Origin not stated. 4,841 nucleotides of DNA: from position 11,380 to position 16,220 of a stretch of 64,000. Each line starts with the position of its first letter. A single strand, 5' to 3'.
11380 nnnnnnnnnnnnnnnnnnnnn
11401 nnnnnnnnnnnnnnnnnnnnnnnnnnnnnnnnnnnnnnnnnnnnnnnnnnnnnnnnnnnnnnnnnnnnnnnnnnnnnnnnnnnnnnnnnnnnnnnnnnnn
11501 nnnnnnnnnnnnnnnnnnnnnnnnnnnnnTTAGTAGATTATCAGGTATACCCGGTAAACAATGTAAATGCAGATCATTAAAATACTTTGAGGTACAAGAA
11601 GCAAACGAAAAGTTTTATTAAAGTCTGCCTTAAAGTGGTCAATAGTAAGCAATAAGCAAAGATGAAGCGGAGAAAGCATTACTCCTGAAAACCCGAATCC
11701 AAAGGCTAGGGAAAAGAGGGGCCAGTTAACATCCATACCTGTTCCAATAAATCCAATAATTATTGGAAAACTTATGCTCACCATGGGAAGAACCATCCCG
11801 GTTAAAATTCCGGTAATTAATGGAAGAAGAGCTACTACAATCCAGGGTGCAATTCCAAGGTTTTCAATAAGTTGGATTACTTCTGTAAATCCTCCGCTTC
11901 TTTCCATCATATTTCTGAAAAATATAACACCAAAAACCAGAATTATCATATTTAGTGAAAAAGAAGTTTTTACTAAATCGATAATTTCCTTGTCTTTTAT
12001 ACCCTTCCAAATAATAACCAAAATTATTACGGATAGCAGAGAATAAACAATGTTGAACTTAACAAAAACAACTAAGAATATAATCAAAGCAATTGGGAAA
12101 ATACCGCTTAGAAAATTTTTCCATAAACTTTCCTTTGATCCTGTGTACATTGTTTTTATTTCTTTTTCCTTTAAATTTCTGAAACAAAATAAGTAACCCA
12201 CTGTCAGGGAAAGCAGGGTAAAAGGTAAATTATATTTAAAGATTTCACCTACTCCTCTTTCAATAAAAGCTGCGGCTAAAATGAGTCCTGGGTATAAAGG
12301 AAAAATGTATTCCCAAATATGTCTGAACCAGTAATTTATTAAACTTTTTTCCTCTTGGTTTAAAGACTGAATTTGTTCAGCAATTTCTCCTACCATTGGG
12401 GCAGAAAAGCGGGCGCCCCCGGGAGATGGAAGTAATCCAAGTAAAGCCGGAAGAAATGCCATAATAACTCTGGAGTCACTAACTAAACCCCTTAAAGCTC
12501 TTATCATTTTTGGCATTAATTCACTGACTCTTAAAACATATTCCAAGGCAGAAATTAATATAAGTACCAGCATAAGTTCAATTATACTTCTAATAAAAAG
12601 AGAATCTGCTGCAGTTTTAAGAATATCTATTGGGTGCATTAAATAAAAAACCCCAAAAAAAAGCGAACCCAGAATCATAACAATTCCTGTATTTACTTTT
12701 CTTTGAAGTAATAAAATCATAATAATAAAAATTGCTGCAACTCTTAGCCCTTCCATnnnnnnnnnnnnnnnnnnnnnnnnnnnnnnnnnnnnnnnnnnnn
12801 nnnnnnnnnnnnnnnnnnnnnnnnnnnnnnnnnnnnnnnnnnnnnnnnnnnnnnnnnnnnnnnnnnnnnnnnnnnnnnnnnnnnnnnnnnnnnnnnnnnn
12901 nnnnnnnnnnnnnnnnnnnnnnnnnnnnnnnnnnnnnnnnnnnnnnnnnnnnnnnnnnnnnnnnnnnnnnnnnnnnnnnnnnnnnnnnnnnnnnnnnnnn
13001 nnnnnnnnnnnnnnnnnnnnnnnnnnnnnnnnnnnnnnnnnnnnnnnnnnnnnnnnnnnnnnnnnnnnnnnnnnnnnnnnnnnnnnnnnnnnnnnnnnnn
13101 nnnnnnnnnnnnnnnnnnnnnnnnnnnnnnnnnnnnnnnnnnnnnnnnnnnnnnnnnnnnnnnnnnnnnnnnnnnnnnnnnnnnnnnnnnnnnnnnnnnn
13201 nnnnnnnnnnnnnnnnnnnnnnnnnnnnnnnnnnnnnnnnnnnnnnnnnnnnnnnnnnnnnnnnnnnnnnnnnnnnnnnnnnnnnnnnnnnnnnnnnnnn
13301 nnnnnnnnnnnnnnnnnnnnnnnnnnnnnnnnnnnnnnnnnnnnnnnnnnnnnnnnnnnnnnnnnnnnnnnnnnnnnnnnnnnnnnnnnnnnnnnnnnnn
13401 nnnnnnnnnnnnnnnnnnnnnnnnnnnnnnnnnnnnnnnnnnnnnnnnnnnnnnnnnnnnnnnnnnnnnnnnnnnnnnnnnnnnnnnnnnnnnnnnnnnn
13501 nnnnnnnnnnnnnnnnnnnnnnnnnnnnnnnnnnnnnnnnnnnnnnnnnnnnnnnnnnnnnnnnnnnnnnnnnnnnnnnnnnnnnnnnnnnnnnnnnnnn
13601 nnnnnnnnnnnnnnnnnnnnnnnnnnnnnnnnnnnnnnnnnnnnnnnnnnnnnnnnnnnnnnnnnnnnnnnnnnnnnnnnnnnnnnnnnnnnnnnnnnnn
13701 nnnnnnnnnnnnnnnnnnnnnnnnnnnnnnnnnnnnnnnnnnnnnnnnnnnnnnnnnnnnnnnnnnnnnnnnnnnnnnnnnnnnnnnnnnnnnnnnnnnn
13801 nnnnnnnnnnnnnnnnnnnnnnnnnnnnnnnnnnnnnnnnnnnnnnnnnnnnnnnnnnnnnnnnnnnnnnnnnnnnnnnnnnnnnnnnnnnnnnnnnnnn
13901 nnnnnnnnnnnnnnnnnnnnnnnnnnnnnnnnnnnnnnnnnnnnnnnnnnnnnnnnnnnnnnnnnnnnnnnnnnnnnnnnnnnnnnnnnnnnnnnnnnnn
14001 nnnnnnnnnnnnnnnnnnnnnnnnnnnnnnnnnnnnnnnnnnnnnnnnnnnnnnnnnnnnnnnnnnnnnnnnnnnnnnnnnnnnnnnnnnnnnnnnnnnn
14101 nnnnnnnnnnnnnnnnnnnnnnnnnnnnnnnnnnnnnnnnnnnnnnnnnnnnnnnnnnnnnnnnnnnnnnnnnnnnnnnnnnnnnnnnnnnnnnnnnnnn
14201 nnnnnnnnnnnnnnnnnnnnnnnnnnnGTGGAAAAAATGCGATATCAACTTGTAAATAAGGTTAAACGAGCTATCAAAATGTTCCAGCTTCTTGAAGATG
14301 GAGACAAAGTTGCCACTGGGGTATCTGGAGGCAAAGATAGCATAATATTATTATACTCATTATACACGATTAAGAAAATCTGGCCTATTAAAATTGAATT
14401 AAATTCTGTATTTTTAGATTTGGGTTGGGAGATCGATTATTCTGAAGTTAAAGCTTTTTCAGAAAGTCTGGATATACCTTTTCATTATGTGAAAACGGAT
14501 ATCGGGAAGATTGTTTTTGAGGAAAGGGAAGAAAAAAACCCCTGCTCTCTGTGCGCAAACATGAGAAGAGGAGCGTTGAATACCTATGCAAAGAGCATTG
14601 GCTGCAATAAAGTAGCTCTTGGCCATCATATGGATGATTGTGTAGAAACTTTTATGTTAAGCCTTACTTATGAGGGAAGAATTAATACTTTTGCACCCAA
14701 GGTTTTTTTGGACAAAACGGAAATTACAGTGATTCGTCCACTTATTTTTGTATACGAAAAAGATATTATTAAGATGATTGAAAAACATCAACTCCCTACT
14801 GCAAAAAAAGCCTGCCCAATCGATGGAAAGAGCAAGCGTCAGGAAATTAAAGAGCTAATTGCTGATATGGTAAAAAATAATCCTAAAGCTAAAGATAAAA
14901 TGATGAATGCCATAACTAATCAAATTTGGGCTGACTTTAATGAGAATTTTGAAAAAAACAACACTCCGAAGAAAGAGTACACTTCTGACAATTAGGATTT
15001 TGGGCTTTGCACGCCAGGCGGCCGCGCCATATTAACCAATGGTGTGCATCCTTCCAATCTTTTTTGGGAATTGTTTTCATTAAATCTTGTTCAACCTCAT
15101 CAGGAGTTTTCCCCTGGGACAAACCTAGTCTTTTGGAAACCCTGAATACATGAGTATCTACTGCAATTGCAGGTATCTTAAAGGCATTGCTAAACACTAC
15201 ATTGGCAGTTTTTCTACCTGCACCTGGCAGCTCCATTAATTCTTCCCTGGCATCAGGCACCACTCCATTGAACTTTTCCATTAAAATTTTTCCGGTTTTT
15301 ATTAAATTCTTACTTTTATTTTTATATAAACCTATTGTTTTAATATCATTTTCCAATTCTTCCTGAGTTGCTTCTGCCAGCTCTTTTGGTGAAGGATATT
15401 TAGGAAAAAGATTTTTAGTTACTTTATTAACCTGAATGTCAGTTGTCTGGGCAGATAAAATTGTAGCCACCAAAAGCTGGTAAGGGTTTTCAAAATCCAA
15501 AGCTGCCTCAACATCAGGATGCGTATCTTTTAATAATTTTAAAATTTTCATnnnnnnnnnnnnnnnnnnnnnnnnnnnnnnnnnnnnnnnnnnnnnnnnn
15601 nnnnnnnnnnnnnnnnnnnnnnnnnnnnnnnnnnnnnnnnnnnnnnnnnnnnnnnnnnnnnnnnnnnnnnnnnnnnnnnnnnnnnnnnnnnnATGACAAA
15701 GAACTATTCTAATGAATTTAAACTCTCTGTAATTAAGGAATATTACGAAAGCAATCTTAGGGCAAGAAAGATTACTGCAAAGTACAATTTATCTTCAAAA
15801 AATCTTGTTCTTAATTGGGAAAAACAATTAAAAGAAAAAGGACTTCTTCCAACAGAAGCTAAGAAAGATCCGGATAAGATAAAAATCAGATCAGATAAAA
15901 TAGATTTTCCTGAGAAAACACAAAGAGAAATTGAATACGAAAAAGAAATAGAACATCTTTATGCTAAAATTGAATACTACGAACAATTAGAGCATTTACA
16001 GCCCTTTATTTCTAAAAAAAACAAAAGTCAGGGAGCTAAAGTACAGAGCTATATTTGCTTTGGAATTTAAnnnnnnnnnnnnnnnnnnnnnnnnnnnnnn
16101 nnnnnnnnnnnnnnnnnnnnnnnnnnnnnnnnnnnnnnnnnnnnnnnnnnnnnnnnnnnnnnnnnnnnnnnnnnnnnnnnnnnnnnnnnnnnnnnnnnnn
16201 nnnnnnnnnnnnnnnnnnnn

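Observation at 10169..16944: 36-bp REP-like repeat family with a site-specific IS3 element inserted at the same position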

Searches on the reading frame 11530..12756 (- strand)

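Call 5: search_protein_families(library=pfam, proteins=[window:11530-12756:-])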
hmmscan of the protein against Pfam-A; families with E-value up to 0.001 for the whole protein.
window:11530-12756:- (408 aa): 1 family
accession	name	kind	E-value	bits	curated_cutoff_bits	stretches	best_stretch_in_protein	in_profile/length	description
PF04165.18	DUF401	-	5.6e-55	187.7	24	1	10-403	9-392/393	Protein of unknown function (DUF401)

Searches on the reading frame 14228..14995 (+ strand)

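Call 5: search_protein_families(library=pfam, proteins=[window:14228-14995:+])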
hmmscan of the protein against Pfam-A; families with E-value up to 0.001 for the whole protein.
window:14228-14995:+ (255 aa): 2 families
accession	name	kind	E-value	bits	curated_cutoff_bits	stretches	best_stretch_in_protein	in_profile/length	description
PF01171.26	ATP_bind_3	-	1e-16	61.6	27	1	28-192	2-164/182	PP-loop family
PF03054.22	tRNA_Me_trans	-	0.00077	19.6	20.6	0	27-137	2-130/202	tRNA methyl transferase HUP domain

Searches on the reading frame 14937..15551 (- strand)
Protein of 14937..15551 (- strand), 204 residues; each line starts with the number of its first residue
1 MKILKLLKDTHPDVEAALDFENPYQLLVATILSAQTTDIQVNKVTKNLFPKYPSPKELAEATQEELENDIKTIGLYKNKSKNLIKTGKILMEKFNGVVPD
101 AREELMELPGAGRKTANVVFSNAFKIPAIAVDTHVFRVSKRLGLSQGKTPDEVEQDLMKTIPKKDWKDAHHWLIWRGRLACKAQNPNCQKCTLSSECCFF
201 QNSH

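Call 5: search_protein_families(library=pfam, proteins=[window:14937-15551:-])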
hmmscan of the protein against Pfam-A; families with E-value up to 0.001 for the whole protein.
window:14937-15551:- (204 aa): 2 families
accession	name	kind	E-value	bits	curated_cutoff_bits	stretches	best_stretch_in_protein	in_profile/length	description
PF00730.31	HhH-GPD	-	4.3e-29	101.4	26.2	1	28-163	1-108/108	HhH-GPD superfamily base excision DNA repair protein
PF00633.29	HHH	-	1.1e-07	31.8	24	1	93-121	1-29/30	Helix-hairpin-helix motif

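Call 63: list_cluster_members(proteins=[P0123, window:14937-15551:-, P0002])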
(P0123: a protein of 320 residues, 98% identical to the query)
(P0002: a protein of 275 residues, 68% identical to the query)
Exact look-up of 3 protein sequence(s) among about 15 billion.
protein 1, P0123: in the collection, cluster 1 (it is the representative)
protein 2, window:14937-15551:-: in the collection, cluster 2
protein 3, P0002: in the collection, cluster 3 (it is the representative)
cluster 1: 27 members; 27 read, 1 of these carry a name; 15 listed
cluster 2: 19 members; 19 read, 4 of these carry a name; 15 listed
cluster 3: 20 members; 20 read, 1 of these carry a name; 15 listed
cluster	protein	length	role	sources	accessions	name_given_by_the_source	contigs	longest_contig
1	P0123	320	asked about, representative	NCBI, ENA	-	-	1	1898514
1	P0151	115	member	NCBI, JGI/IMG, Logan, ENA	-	transposase-like protein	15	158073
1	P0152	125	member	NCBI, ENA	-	-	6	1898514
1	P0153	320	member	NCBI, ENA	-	-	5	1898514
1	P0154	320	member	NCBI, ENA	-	-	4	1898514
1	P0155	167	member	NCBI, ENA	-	-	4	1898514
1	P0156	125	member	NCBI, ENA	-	-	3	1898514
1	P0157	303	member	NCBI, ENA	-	-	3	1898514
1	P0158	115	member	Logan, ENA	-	-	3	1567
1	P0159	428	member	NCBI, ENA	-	-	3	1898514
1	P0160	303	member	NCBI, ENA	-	-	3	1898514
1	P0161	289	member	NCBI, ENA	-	-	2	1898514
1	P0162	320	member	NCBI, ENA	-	-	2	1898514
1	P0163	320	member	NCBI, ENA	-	-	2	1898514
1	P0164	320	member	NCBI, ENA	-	-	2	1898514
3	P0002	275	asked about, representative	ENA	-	-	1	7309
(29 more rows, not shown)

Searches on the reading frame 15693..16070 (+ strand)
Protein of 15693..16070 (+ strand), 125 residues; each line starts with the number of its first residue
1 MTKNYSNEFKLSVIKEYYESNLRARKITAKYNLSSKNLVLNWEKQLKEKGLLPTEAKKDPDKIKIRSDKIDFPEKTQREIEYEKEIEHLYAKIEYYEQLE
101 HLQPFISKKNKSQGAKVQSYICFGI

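Call 7: find_encoding_contigs(protein=window:15693-16070:+, flank=3000, max_places=10)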
Protein window:15693-16070:+ (125 aa): 6 contigs read that carry it; 6 places shown.
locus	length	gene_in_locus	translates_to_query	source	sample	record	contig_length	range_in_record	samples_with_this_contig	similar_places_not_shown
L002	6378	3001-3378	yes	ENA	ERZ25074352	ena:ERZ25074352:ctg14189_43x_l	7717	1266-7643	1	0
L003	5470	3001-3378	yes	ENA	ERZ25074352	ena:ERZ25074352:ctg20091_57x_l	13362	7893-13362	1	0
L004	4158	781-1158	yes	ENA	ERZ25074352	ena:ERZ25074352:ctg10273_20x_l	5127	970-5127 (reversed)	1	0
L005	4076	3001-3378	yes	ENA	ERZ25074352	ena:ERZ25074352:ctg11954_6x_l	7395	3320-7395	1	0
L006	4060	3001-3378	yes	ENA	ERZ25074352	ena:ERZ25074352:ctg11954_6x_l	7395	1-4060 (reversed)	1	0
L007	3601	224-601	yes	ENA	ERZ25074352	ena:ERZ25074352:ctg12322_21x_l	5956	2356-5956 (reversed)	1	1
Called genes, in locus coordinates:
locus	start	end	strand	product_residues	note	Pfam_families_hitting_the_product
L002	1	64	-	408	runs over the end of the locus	PF04165:DUF401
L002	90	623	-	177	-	-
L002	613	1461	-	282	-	PF00763:THF_DHG_CYH, PF02882:THF_DHG_CYH_C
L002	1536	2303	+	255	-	PF01171:ATP_bind_3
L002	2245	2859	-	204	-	PF00730:HhH-GPD, PF00633:HHH (weak)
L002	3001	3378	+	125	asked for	PF01527:HTH_Tnp_1 (weak)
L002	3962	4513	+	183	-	PF02882:THF_DHG_CYH_C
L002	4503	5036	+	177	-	-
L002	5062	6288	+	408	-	PF04165:DUF401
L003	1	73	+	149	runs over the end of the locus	-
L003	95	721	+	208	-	PF01171:ATP_bind_3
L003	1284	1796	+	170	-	PF05389:MecA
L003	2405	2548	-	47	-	-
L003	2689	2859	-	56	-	-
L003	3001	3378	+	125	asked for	PF01527:HTH_Tnp_1 (weak)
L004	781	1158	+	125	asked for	PF01527:HTH_Tnp_1 (weak)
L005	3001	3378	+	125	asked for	PF01527:HTH_Tnp_1 (weak)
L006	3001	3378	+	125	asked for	PF01527:HTH_Tnp_1 (weak)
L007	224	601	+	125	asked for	PF01527:HTH_Tnp_1 (weak)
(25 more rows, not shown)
